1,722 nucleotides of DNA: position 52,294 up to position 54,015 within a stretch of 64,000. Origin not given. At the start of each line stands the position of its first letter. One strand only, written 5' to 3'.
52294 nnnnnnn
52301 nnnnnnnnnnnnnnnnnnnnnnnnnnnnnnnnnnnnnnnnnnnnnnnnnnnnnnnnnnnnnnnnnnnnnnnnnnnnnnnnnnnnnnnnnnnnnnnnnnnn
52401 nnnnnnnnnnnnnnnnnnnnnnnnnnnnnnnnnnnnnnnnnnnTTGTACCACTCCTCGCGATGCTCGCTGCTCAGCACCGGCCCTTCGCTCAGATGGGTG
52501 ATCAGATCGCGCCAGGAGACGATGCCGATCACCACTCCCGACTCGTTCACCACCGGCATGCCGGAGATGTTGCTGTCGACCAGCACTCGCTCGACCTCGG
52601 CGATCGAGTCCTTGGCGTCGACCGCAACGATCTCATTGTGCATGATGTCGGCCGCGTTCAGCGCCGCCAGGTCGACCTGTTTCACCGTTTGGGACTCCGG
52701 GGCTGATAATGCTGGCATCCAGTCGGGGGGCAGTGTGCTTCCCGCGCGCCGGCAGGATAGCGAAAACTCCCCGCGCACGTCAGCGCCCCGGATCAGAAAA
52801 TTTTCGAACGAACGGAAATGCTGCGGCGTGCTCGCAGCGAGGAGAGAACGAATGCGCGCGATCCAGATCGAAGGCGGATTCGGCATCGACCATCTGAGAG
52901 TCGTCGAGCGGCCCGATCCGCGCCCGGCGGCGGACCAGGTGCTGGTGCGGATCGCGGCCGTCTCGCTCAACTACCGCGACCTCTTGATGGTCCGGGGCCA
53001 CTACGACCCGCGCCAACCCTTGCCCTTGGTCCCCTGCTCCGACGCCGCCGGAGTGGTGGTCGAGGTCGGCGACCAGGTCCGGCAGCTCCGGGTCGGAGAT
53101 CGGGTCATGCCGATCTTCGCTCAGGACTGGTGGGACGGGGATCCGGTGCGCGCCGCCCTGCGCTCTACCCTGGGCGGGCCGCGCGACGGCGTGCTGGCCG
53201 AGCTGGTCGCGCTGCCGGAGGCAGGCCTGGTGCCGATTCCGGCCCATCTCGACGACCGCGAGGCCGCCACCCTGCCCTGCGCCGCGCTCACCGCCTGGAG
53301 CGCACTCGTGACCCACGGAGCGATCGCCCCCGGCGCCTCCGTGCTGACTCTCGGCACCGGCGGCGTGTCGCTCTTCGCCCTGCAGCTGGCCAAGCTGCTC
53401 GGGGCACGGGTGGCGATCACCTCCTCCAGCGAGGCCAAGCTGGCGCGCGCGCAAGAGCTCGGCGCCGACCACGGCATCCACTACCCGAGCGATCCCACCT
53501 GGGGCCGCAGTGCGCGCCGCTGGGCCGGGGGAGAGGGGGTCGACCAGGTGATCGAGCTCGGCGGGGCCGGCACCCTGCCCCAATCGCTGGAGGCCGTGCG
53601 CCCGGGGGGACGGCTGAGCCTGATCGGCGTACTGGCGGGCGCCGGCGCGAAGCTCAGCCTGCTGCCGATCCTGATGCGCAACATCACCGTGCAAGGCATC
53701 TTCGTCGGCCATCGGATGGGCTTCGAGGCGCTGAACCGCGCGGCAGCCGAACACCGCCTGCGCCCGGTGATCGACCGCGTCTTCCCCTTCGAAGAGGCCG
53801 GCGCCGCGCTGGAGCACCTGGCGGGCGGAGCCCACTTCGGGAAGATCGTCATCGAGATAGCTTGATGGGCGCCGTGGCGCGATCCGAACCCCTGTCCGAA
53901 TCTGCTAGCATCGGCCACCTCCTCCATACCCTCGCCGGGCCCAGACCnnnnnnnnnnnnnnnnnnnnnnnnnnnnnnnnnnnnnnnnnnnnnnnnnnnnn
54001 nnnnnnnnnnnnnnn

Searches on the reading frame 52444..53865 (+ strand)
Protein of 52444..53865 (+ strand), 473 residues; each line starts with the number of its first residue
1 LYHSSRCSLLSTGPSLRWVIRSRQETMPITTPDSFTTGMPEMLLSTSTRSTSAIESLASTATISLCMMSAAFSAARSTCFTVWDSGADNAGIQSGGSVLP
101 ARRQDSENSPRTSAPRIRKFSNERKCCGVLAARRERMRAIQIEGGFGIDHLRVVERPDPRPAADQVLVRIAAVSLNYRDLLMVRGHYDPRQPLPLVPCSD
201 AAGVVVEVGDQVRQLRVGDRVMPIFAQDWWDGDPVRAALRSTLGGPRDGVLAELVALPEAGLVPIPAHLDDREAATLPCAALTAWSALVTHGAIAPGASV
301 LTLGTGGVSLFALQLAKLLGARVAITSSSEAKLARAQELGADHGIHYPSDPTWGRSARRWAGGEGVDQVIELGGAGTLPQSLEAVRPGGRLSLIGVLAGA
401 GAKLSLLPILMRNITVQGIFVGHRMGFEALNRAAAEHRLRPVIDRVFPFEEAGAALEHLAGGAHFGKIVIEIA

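Call 56: search_protein_families(library=pfam, proteins=[window:52444-53865:+], max_evalue=0.00001)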
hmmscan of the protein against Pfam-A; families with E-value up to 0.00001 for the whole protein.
window:52444-53865:+ (473 aa): 3 families
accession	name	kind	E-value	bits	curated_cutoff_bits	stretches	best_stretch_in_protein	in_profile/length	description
PF00107.32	ADH_zinc_N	-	1.8e-27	96.3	31.8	1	307-432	1-125/129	Zinc-binding dehydrogenase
PF08240.17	ADH_N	-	5.3e-21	75.3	23.5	1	163-266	2-103/104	Alcohol dehydrogenase GroES-like domain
PF13602.12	ADH_zinc_N_2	-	1.5e-19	71.7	27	1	339-470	1-134/134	Zinc-binding dehydrogenase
